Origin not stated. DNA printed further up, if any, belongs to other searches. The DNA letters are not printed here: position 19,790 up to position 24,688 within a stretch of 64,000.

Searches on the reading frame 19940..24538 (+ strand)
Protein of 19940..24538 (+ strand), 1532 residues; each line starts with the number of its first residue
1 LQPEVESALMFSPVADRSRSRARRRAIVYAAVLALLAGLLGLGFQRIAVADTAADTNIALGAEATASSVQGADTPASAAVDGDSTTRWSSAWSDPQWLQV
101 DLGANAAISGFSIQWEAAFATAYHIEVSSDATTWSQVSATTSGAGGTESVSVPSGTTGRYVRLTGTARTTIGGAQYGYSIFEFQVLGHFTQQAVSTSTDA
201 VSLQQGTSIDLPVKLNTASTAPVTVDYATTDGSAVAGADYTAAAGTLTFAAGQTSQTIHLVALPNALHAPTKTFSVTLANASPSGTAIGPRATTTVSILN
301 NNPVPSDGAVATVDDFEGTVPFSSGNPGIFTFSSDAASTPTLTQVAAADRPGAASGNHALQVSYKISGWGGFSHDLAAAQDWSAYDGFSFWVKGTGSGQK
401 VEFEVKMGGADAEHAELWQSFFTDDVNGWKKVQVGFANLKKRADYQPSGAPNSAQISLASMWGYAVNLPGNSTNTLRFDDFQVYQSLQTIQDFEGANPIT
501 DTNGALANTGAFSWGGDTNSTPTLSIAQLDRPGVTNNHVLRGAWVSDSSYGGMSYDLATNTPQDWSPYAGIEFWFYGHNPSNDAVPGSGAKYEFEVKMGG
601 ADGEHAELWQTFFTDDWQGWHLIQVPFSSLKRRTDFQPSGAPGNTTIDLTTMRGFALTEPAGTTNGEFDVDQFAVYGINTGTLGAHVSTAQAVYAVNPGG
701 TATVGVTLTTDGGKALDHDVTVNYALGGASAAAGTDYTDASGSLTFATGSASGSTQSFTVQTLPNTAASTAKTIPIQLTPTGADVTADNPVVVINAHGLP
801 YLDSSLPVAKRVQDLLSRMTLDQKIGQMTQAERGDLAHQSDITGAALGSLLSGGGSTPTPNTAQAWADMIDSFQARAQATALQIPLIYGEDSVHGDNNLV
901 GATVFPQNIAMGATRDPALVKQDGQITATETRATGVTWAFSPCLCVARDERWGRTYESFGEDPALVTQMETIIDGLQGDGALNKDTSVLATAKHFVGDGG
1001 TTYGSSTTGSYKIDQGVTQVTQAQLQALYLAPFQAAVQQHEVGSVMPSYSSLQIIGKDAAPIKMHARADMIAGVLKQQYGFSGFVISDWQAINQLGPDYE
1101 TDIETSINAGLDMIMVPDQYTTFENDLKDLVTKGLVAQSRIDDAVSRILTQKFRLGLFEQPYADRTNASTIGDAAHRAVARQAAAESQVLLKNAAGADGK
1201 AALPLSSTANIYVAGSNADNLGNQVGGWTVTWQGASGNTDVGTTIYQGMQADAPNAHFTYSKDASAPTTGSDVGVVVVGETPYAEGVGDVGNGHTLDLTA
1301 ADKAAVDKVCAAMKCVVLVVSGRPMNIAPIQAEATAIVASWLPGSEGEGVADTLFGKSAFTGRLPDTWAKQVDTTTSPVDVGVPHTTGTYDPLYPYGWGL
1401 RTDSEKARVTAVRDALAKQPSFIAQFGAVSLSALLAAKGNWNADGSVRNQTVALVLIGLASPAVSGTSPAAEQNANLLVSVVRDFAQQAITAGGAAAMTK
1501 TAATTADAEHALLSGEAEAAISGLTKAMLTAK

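Call 47: search_protein_families(library=pfam, proteins=[window:19940-24538:+], max_evalue=0.01)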
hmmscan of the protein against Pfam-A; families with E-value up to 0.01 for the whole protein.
window:19940-24538:+ (1532 aa): 7 families
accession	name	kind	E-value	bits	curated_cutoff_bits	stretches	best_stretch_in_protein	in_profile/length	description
PF03425.19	CBM_11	-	7.9e-71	238.3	27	2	301-484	2-180/182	Carbohydrate binding domain (family 11)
PF00933.27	Glyco_hydro_3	-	2e-68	231.6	27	1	820-1150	1-315/316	Glycosyl hydrolase family 3 N terminal domain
PF01915.27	Glyco_hydro_3_C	-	1.8e-35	123.2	31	1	1189-1400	2-198/200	Glycosyl hydrolase family 3 C-terminal domain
PF00754.31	F5_F8_type_C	-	7.4e-25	88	28.2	1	64-170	2-117/127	F5/8 type C domain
PF22633.2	F5_F8_type_C_2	-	1.4e-23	83.8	27.8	1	79-163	2-91/91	NedA-like, galactose-binding domain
PF03160.20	Calx-beta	-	1.5e-19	70.6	27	2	208-301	24-118/119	Calx-beta domain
PF08547.18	CIA30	-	5.4e-06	27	24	0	367-442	49-121/157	Complex I intermediate-associated protein 30 (CIA30)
